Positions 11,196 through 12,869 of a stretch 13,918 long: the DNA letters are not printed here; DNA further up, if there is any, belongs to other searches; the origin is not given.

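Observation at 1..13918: Locus organisation matches the oxidative '3-keto-glycoside' route of glycoside breakdown, but with non-canonical accessory enzymes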

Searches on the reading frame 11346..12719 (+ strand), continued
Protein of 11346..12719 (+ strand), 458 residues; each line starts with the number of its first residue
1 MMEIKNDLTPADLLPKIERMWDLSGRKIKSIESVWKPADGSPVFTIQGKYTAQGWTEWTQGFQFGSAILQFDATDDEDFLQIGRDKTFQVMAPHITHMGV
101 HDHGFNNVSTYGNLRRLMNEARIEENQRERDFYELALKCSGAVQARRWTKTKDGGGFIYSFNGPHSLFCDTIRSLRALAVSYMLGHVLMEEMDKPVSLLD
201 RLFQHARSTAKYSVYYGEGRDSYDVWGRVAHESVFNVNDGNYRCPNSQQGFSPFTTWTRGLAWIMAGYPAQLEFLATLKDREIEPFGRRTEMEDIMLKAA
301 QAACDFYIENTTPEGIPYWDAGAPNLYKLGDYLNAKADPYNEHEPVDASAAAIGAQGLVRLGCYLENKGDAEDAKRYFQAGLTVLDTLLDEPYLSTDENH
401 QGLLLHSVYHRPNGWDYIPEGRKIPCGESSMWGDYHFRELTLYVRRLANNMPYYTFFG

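Call 52: search_protein_families(library=pfam, proteins=[L021:11380-12210:+, L021:13464-14231:+, L022:9019-9933:+], max_evalue=0.001)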
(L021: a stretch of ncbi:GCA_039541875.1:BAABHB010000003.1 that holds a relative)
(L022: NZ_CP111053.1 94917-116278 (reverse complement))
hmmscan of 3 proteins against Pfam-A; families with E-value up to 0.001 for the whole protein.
L021:11380-12210:+ (277 aa): 1 family
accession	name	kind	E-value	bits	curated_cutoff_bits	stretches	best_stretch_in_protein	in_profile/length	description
PF01261.30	AP_endonuc_2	-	4.3e-42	145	31.1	1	33-266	6-246/249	Xylose isomerase-like TIM barrel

L021:13464-14231:+ (256 aa): 3 families
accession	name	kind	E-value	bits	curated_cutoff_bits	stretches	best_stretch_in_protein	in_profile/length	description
PF13561.12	adh_short_C2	-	2.9e-52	178.1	27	1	12-252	6-236/236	Enoyl-(Acyl carrier protein) reductase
PF00106.31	adh_short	-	1.4e-45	155.6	26.6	1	3-204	1-193/195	short chain dehydrogenase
PF08659.16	KR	-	1.3e-17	64.8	22.6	1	6-165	4-154/180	KR domain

L022:9019-9933:+ (305 aa): 3 families
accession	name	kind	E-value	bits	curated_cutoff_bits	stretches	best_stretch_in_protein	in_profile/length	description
PF12833.13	HTH_18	-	1.4e-16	61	33.6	1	217-295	1-79/80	Helix-turn-helix domain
PF00165.29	HTH_AraC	-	2.2e-10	40.8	26.6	1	264-295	12-42/42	Bacterial regulatory helix-turn-helix proteins, AraC family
PF02311.25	AraC_binding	-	1.9e-07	31.3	21.1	1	46-158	17-120/135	AraC-like ligand binding domain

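Call 53: search_solved_structures(query=A2, max_evalue=0.01, show_alignments=2)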
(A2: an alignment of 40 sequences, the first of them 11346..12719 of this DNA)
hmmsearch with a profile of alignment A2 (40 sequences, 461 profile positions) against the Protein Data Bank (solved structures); distinct sequences matched with E-value up to 0.01: 8.
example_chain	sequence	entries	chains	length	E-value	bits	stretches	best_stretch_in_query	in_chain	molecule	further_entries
1vd5_A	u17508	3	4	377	3.2e-12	48.9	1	231-447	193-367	unsaturated glucuronyl hydrolase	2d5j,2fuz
2ahf_A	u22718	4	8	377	5.1e-12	48.3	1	231-447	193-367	unsaturated glucuronyl hydrolase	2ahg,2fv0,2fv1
2zzr_A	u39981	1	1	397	1.3e-08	37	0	235-440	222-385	Unsaturated glucuronyl hydrolase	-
3ani_A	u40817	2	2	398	1.4e-08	37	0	235-440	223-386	Putative uncharacterized protein gbs1889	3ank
3anj_A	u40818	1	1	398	1.4e-08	37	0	235-440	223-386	Putative uncharacterized protein gbs1889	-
3vxd_A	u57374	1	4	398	2e-08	36.4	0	235-440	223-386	Putative uncharacterized protein gbs1889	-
3wux_A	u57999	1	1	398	2.9e-08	35.9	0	235-440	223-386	Unsaturated chondroitin disaccharide hydrolase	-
3wiw_A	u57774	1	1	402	5.4e-08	35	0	341-408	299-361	Glycosyl hydrolase family 88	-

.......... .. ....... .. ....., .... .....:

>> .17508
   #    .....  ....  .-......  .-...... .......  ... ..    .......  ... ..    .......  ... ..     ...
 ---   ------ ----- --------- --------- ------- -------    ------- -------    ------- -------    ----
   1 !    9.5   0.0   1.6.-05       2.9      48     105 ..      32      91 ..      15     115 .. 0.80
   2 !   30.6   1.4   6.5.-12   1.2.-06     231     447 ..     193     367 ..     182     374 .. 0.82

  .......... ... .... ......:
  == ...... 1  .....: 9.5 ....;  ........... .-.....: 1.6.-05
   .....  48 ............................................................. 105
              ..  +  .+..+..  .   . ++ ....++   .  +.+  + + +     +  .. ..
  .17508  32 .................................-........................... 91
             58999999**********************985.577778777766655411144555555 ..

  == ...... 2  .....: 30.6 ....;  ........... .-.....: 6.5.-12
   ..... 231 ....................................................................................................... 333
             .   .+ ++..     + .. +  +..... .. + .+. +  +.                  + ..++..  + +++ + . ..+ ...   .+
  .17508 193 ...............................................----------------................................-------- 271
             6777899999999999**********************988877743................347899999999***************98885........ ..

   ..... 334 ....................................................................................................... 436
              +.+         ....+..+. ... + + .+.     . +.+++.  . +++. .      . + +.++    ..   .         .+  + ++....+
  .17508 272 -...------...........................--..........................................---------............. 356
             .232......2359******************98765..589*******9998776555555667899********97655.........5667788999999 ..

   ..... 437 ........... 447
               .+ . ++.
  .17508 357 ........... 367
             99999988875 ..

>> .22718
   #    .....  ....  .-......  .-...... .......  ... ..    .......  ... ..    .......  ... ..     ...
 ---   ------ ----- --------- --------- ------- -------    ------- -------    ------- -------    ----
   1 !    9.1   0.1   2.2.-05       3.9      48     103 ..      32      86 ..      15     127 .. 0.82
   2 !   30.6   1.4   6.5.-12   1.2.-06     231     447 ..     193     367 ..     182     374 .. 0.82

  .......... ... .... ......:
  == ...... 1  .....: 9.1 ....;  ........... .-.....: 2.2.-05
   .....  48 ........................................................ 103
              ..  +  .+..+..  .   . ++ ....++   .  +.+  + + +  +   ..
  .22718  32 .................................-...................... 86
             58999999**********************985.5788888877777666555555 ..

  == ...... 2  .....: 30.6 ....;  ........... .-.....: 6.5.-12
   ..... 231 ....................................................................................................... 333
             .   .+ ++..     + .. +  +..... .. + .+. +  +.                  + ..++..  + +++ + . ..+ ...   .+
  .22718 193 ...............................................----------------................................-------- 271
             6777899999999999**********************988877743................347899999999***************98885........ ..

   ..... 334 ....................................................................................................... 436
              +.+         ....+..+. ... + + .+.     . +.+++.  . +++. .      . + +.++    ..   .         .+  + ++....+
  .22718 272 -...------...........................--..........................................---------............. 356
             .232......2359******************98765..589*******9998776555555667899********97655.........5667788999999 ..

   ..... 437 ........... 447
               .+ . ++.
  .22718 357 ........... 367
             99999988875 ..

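Call 56: get_annotated_region(hit=H12, flank=300)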
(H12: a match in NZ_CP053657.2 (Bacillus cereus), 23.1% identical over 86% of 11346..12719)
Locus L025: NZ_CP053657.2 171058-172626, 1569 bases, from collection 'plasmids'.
description: Bacillus cereus strain CTMA_1571 plasmid p.1, complete sequence
organism: Bacillus cereus (NCBI taxid 1396)
taxonomy: Bacteria; Bacillota; Bacilli; Bacillales; Bacillaceae; Bacillus; Bacillus cereus
host: -; source: culture,soil; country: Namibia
typing (MOB-suite, as given by PLSDB): non-mobilizable; replicon rep_cluster_125,rep_cluster_1698; mating-pair formation MPF_T
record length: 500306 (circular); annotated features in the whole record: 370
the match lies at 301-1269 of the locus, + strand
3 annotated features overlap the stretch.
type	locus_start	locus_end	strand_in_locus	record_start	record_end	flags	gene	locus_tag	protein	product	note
CDS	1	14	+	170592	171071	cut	-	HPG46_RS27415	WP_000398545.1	PTS sugar transporter subunit IIB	GO:0008643 - carbohydrate transport [Evidence IEA]; GO:0009401 - phosphoenolpyruvate-dependent sugar phosphotransferase ...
CDS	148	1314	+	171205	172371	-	-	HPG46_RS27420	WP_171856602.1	glycoside hydrolase family 88 protein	-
CDS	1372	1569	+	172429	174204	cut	-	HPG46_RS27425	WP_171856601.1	beta-galactosidase family protein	-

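Call 57: get_annotated_region(hit=H6, flank=300)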
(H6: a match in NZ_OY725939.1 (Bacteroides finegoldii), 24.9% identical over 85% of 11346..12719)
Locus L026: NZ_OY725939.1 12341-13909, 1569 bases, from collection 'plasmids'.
description: Bacteroides finegoldii strain Bacteroides finegoldii TSDC17.2-1.1 plasmid 37, complete sequence
organism: Bacteroides finegoldii (NCBI taxid 338188)
taxonomy: Bacteria; Bacteroidota; Bacteroidia; Bacteroidales; Bacteroidaceae; Bacteroides; Bacteroides finegoldii
host: -; source: -; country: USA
typing (MOB-suite, as given by PLSDB): non-mobilizable
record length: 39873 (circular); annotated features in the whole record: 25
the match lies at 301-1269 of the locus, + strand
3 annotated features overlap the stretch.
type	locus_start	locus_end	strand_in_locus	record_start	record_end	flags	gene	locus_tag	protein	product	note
CDS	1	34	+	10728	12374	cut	-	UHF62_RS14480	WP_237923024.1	glycoside hydrolase 43 family protein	-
CDS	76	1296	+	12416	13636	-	-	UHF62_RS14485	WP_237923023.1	glycoside hydrolase family 88 protein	-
CDS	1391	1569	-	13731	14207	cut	-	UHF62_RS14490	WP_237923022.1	copper resistance protein NlpE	-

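Call 58: get_annotated_region(hit=H2, flank=300)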
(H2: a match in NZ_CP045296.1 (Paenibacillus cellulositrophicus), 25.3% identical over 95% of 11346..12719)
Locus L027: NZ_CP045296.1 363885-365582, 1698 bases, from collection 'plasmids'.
description: Paenibacillus cellulositrophicus strain KACC 16577 plasmid unnamed1, complete sequence
organism: Paenibacillus cellulositrophicus (NCBI taxid 562959)
taxonomy: Bacteria; Bacillota; Bacilli; Bacillales; Paenibacillaceae; Paenibacillus; Paenibacillus cellulositrophicus
host: -; source: cell culture,Thai soil; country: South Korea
typing (MOB-suite, as given by PLSDB): non-mobilizable
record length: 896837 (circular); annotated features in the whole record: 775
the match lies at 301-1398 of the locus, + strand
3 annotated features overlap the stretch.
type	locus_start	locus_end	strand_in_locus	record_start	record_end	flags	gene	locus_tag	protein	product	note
CDS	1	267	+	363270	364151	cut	-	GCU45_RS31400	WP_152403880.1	carbohydrate ABC transporter permease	GO:0008643 - carbohydrate transport [Evidence IEA]; GO:0055085 - transmembrane transport [Evidence IEA]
CDS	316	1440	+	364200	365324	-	-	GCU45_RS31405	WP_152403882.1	glycoside hydrolase family 88 protein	-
CDS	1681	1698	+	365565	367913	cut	-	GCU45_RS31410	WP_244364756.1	helix-turn-helix domain-containing protein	GO:0006355 - regulation of DNA-templated transcription [Evidence IEA]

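Call 77: search_protein_families(library=ncbifam, proteins=[L021:11380-12210:+, L021:14435-15817:+], max_evalue=0.00001)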
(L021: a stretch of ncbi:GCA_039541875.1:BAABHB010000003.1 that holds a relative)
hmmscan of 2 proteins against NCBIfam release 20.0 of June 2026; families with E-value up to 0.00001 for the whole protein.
L021:11380-12210:+ (277 aa): 4 families
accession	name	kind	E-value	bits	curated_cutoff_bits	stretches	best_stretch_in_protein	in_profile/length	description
NF041099.2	keto_glucon_epim_IolO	equivalog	2.1e-10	40.4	300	1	76-253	82-247/269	5-keto-L-gluconate epimerase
TIGR00542.1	hxl6Piso_put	equivalog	1.6e-09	37.5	272.15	1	57-271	60-263/279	L-ribulose-5-phosphate 3-epimerase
NF009689.0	PRK13210.1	subfamily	3.3e-09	36.3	200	1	59-272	63-271/286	L-ribulose-5-phosphate 3-epimerase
NF009688.0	PRK13209.1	subfamily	2.2e-06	26.9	317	1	72-256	84-258/286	L-ribulose-5-phosphate 3-epimerase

L021:14435-15817:+ (461 aa): 8 families
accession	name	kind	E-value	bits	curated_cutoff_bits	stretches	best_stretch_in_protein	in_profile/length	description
NF058561.1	BT_2158_fam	equivalog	2.5e-45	155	750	1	49-324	21-294/487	glycoside 3-dehydrogenase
NF040723.1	UDP-GlcNAcDh_Arch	equivalog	5.7e-20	72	450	1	58-208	1-142/302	UDP-N-acetylglucosamine 3-dehydrogenase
TIGR04380.1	myo_inos_iolG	equivalog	2.3e-17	62.9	355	1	58-211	2-149/330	inositol 2-dehydrogenase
NF052479.1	LevoglcsnDh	equivalog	1.3e-16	60.2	650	1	96-215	44-162/386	levoglucosan dehydrogenase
NF052679.1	InsChiInosDhIolG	equivalog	2.8e-12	46.3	540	1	58-211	3-152/343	bifunctional inositol 2-dehydrogenase/D-chiro-inositol 1-dehydrogenase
NF058563.1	BT_2159_fam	equivalog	7.7e-10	38.3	650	1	58-211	1-147/350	disaccharide 3-dehydrogenase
NF041392.1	XylDh_Gfo6_Halo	equivalog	4e-09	35.7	350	1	56-212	15-168/350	D-xylose 1-dehydrogenase Gfo6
NF008607.0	PRK11579.1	subfamily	1.8e-08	33.8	330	1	56-223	3-161/346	oxidoreductase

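Call 82: search_protein_families(library=pfam, proteins=[L014:2-1876:+, L016:2817-4451:+], max_evalue=0.01)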
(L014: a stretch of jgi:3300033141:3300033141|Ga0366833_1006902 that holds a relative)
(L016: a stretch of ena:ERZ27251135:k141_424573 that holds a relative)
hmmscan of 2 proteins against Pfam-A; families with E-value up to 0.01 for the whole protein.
L014:2-1876:+ (625 aa): 4 families
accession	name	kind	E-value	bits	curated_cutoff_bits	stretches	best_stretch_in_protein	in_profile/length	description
PF06283.17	ThuA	-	3.3e-17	63.9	33.4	1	442-618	42-209/209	Trehalose utilisation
PF11308.14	Glyco_hydro_129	-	2e-12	47.3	25.6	1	1-94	230-323/324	Glycosyl hydrolases related to GH101 family, GH129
PF00857.26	Isochorismatase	-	5.2e-09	36.9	27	1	163-347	1-153/175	Isochorismatase domain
PF18952.6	DUF5696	-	6.5e-05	22.1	25.6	1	53-122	544-610/612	Family of unknown function (DUF5696)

L016:2817-4451:+ (545 aa): 34 families (the best 25 are shown)
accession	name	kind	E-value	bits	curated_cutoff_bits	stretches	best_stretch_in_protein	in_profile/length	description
PF13414.12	TPR_11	-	6.3e-67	221.5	26.8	7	305-346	1-42/42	TPR repeat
PF00515.34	TPR_1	-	4.5e-56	185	27.8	6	400-433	1-34/34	Tetratricopeptide repeat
PF07719.23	TPR_2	-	1.5e-52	171.8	27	6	434-467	1-34/34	Tetratricopeptide repeat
PF13181.12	TPR_8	-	1.3e-51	168.8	25.7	7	332-365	1-34/34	Tetratricopeptide repeat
PF13431.12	TPR_17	-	8.2e-50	163.4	24.4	4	423-454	2-33/34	Tetratricopeptide repeat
PF13432.12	TPR_16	-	2.5e-39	133.7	32.7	6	276-332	9-65/65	Tetratricopeptide repeat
PF14559.12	TPR_19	-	4.6e-37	126.6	25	6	282-337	9-63/68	Tetratricopeptide repeat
PF13428.12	TPR_14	-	5.6e-30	101.2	23.5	4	299-339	2-42/44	Tetratricopeptide repeat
PF13174.12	TPR_6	-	1.6e-29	100.9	26.3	1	367-391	1-25/33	Tetratricopeptide repeat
PF13371.12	TPR_9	-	6.2e-29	100.3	35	4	304-365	1-62/73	Tetratricopeptide repeat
PF13424.12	TPR_12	-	1.3e-27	96.2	30.1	3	297-362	2-75/77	Tetratricopeptide repeat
PF13176.12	TPR_7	-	3.2e-24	83.3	27.9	1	300-331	1-32/36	Tetratricopeptide repeat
PF23914.1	TPR_CcmH_CycH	-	2.1e-21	76.8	42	4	290-390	42-145/158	Cytochrome c-type biogenesis protein H TPR domain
PF25063.1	ARM_TT21_C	-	1.5e-20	74.4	35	2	300-400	97-198/209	Tetratricopeptide repeat protein 21 C-terminal ARM domain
PF12895.13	ANAPC3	-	7.6e-20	71.4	27.2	3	213-286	5-78/82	Anaphase-promoting complex, cyclosome, subunit 3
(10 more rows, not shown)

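Call 83: search_protein_families(library=ncbifam, proteins=[L021:13464-14231:+, L022:13350-14117:+, L022:11377-12189:+, L022:8044-8997:+, L022:15785-17014:+], max_evalue=1e-10)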
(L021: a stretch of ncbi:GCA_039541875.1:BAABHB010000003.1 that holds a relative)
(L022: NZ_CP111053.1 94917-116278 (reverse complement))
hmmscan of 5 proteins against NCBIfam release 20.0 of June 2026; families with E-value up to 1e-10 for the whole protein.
L021:13464-14231:+ (256 aa): 207 families (the best 25 are shown)
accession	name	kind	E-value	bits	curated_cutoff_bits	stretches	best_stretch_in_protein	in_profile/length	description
NF009386.0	PRK12745.1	equivalog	7.1e-114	379.2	250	1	1-256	4-259/259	3-ketoacyl-ACP reductase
TIGR01830.1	3oxo_ACP_reduc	equivalog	2.6e-53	181.2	297.75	1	5-251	1-238/239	3-oxoacyl-[acyl-carrier-protein] reductase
NF005559.1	PRK07231.1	subfamily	2.1e-52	178.1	215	1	3-252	5-248/249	glucose 1-dehydrogenase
NF004198.0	PRK05653.1-3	equivalog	2.4e-49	168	296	1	2-253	7-248/248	3-oxoacyl-ACP reductase FabG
NF009466.0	PRK12826.1-2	subfamily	5.4e-48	163.6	222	1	1-254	2-247/248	3-oxoacyl-ACP reductase FabG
NF053807.1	RhamDHLra1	equivalog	3.6e-47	161.2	400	1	3-251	5-247/252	L-rhamnose 1-dehydrogenase Lra1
TIGR02415.1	23BDH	subfamily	3.7e-47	160.9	304.35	1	3-252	1-252/254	acetoin reductase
NF004197.0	PRK05653.1-1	equivalog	1.7e-45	155.6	332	1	2-253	7-248/249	3-oxoacyl-ACP reductase FabG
NF004778.0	PRK06124.1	equivalog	3.7e-45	154.3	303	1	3-252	12-253/256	SDR family oxidoreductase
NF009384.0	PRK12743.1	equivalog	1.9e-42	145.3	264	1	1-253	5-249/258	SDR family oxidoreductase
TIGR01829.1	AcAcCoA_reduct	subfamily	1.3e-41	142.9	302.1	1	3-253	1-242/242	acetoacetyl-CoA reductase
NF049979.1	AlphHSDSHdhA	equivalog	3.1e-41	141.5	350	1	2-254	3-249/258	7alpha-hydroxysteroid dehydrogenase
NF006072.0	PRK08217.1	subfamily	1.2e-40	139.9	298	1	3-253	6-253/253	3-ketoacyl-(acyl-carrier-protein) reductase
NF006394.0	PRK08643.1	equivalog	2e-40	138.8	381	1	1-252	2-255/257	(S)-acetoin forming diacetyl reductase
NF005390.0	PRK06935.1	equivalog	2.8e-40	138.3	369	1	3-251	16-255/258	2-dehydro-3-deoxy-D-gluconate 5-dehydrogenase KduD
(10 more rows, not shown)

L022:13350-14117:+ (256 aa): 193 families (the best 25 are shown)
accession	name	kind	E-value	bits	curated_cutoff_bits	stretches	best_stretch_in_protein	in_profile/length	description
NF009386.0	PRK12745.1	equivalog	2.3e-106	354.7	250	1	1-256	4-259/259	3-ketoacyl-ACP reductase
TIGR01830.1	3oxo_ACP_reduc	equivalog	1e-49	169.4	297.75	1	5-251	1-238/239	3-oxoacyl-[acyl-carrier-protein] reductase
NF005559.1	PRK07231.1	subfamily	9.8e-48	162.8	215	1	4-253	6-249/249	glucose 1-dehydrogenase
NF004198.0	PRK05653.1-3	equivalog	3.7e-45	154.3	296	1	3-253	8-248/248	3-oxoacyl-ACP reductase FabG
NF053807.1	RhamDHLra1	equivalog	3.1e-44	151.6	400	1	4-253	6-249/252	L-rhamnose 1-dehydrogenase Lra1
NF009466.0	PRK12826.1-2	subfamily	2.5e-43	148.3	222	1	4-253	5-246/248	3-oxoacyl-ACP reductase FabG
TIGR02415.1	23BDH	subfamily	1.8e-41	142.2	304.35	1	4-252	2-252/254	acetoin reductase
NF004197.0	PRK05653.1-1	equivalog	4.8e-41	141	332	1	4-253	9-248/249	3-oxoacyl-ACP reductase FabG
NF006070.0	PRK08213.1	subfamily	3.1e-39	135.1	279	1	4-253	14-258/259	gluconate 5-dehydrogenase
NF006072.0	PRK08217.1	subfamily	8.3e-39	133.9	298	1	4-253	7-253/253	3-ketoacyl-(acyl-carrier-protein) reductase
NF005390.0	PRK06935.1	equivalog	4.3e-38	131.1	369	1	4-251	17-255/258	2-dehydro-3-deoxy-D-gluconate 5-dehydrogenase KduD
NF009384.0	PRK12743.1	equivalog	4.3e-38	131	264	1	2-253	6-249/258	SDR family oxidoreductase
NF004778.0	PRK06124.1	equivalog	1.2e-37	129.7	303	1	4-254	13-255/256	SDR family oxidoreductase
NF052562.1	RADHDNL4305835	equivalog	1.2e-37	129.7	400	1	4-254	9-252/252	NADP-dependent (R)-specific alcohol dehydrogenase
NF005446.0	PRK07035.1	equivalog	1.8e-37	129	373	1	5-253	14-255/255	SDR family oxidoreductase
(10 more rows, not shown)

L022:11377-12189:+ (271 aa): 0 families

L022:8044-8997:+ (318 aa): 0 families

L022:15785-17014:+ (410 aa): 8 families
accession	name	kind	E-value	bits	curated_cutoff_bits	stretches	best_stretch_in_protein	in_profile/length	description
TIGR04380.1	myo_inos_iolG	equivalog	1.4e-34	119.5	355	1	43-311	2-259/330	inositol 2-dehydrogenase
NF058561.1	BT_2158_fam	equivalog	4e-30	104.8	750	1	10-209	2-199/487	glycoside 3-dehydrogenase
NF040723.1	UDP-GlcNAcDh_Arch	equivalog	2.3e-24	86.5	450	1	43-252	1-189/302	UDP-N-acetylglucosamine 3-dehydrogenase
NF052479.1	LevoglcsnDh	equivalog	1.8e-20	73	650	1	92-241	60-203/386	levoglucosan dehydrogenase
NF052679.1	InsChiInosDhIolG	equivalog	6.4e-19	68.2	540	1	43-193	3-155/343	bifunctional inositol 2-dehydrogenase/D-chiro-inositol 1-dehydrogenase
NF041392.1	XylDh_Gfo6_Halo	equivalog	1.3e-18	67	350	1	41-305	15-276/350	D-xylose 1-dehydrogenase Gfo6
NF008607.0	PRK11579.1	subfamily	1.1e-16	60.8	330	1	91-283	50-229/346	oxidoreductase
NF058563.1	BT_2159_fam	equivalog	6.5e-13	48.4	650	1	43-189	1-146/350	disaccharide 3-dehydrogenase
